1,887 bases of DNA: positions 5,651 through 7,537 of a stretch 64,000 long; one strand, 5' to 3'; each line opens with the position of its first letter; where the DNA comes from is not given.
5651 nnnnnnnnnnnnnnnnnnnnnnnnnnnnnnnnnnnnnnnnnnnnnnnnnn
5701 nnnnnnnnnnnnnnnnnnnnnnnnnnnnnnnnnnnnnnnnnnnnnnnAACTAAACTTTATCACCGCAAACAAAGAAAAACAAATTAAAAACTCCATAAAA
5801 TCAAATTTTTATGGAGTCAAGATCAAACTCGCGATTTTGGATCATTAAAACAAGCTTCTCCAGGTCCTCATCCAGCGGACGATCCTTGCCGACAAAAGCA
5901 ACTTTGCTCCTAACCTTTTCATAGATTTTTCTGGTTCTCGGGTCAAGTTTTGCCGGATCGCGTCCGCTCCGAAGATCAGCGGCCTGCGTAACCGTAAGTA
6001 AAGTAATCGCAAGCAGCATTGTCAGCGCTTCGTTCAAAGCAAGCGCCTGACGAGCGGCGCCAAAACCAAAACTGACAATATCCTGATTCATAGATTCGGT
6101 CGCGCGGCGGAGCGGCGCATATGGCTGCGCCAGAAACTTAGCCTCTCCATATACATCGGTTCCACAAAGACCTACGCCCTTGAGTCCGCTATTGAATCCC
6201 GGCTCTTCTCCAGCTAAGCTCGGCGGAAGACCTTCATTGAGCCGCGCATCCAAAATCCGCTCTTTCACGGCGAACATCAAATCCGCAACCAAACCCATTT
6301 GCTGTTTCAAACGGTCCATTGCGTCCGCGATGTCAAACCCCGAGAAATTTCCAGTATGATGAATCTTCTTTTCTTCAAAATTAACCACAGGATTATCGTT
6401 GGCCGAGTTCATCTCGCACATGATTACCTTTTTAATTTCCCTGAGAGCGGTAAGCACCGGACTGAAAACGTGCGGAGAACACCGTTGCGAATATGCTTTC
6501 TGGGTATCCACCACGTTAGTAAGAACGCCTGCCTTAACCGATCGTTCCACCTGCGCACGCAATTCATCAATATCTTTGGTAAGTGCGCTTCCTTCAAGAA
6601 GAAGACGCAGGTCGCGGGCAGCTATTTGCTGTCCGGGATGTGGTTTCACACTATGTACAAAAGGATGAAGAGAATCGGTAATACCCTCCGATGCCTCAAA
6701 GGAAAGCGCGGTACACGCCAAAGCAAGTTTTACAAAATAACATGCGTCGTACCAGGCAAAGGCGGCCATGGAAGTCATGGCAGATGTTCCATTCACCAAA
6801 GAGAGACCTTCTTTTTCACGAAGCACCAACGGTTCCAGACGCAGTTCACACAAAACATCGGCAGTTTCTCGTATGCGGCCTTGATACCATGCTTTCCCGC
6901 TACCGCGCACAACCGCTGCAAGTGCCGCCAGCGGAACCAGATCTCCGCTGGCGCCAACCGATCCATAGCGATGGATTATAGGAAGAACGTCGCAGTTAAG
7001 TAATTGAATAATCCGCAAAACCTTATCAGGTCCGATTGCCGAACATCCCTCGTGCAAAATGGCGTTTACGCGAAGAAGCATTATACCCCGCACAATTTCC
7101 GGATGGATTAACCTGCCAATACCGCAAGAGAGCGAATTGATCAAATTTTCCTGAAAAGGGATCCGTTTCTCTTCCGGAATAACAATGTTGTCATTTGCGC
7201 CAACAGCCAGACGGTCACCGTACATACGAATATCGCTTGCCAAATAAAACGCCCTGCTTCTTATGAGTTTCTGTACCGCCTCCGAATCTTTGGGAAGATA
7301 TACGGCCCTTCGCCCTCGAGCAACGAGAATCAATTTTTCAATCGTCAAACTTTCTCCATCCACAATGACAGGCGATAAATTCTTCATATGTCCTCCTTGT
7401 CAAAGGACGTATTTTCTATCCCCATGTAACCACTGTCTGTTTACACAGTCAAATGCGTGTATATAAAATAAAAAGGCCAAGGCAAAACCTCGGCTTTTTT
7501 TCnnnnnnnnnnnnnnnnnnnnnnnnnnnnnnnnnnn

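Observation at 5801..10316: MIO ammonia-lyase + acyl-CoA ligase + thiolase trio (possible aromatic acid to CoA-ester beta-oxidative pathway)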

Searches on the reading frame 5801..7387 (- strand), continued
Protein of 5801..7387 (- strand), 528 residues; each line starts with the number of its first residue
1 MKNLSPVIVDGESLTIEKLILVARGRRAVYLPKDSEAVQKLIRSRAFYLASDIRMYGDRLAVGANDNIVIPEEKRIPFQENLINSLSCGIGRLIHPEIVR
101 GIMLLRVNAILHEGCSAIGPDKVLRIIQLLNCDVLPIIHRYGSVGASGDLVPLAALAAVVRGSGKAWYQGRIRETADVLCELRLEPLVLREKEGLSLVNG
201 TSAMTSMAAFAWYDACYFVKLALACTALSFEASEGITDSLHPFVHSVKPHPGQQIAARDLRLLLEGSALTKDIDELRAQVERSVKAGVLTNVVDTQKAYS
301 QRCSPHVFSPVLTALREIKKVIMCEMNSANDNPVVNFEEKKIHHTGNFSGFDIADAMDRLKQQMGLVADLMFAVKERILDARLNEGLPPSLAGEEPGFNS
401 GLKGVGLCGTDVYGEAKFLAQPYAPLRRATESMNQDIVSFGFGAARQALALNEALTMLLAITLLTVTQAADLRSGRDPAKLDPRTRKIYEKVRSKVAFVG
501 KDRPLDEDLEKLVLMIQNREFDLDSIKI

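Call 83: fold_search(model_id=the predicted structure, library=pdb)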
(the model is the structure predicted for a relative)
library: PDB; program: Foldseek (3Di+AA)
matches with E <= 10: 468; with E <= 0.001: 90
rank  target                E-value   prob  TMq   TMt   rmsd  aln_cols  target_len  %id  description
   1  3kdz_A                2.6e-30  1.00  0.90  0.90   2.7       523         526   35  X-ray crystal structure of a tyrosine aminomutase mutant construct with bound ligand (released 2010-07-07)
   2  3czo_A                3.1e-30  1.00  0.88  0.87   3.3       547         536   30  Crystal Structure of Double Mutant Phenylalanine Ammonia-Lyase From Anabaena Variabilis (released 2008-05-20)
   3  3kdy_A                3.7e-30  1.00  0.90  0.90   2.7       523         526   35  X-ray crystal structure of tyrosine aminomutase mutant construct (released 2010-07-07)
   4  3czo_B                5.3e-30  1.00  0.88  0.86   3.4       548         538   30  Crystal Structure of Double Mutant Phenylalanine Ammonia-Lyase From Anabaena Variabilis (released 2008-05-20)
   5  2ohy_B                1.7e-29  1.00  0.90  0.90   2.7       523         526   35  X-ray Crystal Structure of Tyrosine Aminomutase from streptomyces globisporus (released 2007-06-12)
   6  2nyn_A                1.7e-29  1.00  0.85  0.87   3.7       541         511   30  Crystal structure of phenylalanine ammonia-lyase from Anabaena variabilis (released 2007-02-06)
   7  3czo_D                1.9e-29  1.00  0.88  0.87   3.2       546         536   30  Crystal Structure of Double Mutant Phenylalanine Ammonia-Lyase From Anabaena Variabilis (released 2008-05-20)
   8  2ohy_A                2.3e-29  1.00  0.90  0.90   2.7       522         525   35  X-ray Crystal Structure of Tyrosine Aminomutase from streptomyces globisporus (released 2007-06-12)
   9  5ltm_A                6.4e-29  1.00  0.88  0.86   3.5       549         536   30  Crystal structure of phenylalanine ammonia-lyase from Anabaena variabilis (Y78F-C503S-C565S) bound to cinnamate (released 2017-09-20)
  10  2nyf                  5.0e-28  1.00  0.84  0.87   2.8       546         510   29  Crystal structure of phenylalanine ammonia-lyase from Nostoc punctiforme (released 2007-02-06)
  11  9eq5_A                8.2e-28  1.00  0.85  0.88   3.1       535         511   28  CryoEM Structure of Phenylalanine Ammonia Lyase from Planctomyces brasiliencis (released 2024-08-07)
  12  3unv_A                3.2e-27  1.00  0.89  0.91   3.1       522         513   32  Pantoea agglomerans Phenylalanine Aminomutase (released 2012-02-22)
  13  2o6y_C                4.5e-27  1.00  0.86  0.89   3.2       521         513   31  Tyrosine ammonia-lyase from Rhodobacter sphaeroides (released 2007-01-16)
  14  2o78_C                6.4e-27  1.00  0.86  0.89   3.2       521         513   31  Tyrosine ammonia-lyase from Rhodobacter sphaeroides (His89Phe variant) complexed with cinnamic acid (released 2007-01-16)
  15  2o78_A                1.2e-26  1.00  0.86  0.88   3.2       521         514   31  Tyrosine ammonia-lyase from Rhodobacter sphaeroides (His89Phe variant) complexed with cinnamic acid (released 2007-01-16)
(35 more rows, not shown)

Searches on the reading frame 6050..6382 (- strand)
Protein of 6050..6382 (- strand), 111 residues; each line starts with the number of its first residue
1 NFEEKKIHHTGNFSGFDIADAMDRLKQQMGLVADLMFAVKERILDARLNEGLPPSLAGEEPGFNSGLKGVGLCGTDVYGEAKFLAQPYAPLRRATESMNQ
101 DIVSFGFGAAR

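Call 29: find_related_loci(query=A2, collection=metagenome_contigs, flank=10000)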
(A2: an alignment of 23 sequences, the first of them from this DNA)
Query A2 (111 aa) in metagenome_contigs; peptide patterns used: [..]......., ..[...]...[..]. (x = any residue, [..] = any of these).
168 stretches matched a pattern; 23 encode a relative of the query (tblastn E <= 1e-3); 23 distinct loci.
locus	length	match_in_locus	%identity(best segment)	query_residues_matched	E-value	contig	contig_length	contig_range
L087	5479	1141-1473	92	1-111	2e-68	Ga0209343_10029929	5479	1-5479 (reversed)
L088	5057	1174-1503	63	1-110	1e-44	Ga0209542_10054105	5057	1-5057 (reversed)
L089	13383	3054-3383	63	1-110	1e-44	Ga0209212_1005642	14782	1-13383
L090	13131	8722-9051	63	1-110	1e-44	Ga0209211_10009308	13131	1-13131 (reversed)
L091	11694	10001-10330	63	1-110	3e-43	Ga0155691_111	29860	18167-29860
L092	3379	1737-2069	56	1-111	2e-37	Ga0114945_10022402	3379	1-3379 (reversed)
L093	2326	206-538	56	1-111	3e-37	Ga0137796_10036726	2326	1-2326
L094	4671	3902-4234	52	1-111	2e-35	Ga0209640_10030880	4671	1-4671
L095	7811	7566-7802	62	1-79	6e-29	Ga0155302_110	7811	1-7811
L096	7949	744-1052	38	7-110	5e-16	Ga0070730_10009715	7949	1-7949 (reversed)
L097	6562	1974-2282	38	7-110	8e-16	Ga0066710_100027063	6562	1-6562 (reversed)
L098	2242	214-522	38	7-110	7e-16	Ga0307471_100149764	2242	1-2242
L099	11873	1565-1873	38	7-110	8e-16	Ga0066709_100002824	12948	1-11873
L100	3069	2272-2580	38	7-110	8e-16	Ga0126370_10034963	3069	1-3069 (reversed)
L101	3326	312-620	38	7-110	8e-16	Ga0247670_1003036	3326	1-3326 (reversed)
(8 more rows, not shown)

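Call 45: search_protein_families(library=ncbifam, max_evalue=0.001, proteins=[L090:7100-7579:+])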
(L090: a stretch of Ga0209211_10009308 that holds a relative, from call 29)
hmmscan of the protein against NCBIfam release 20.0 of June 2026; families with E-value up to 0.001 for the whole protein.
L090:7100-7579:+ (159 aa): 1 family
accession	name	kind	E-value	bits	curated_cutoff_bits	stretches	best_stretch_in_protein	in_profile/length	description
NF007970.0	PRK10694.1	equivalog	4e-05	23.5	162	1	23-131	20-131/133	acyl-CoA thioester hydrolase YciA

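Call 46: search_protein_families(library=pfam, max_evalue=0.01, proteins=[L090:7100-7579:+])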
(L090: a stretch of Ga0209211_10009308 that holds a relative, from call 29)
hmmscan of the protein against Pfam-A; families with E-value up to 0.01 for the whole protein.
L090:7100-7579:+ (159 aa): 1 family
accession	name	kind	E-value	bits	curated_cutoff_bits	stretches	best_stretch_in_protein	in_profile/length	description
PF03061.28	4HBT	-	2.6e-06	28.1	20.6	1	31-99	3-72/79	Thioesterase superfamily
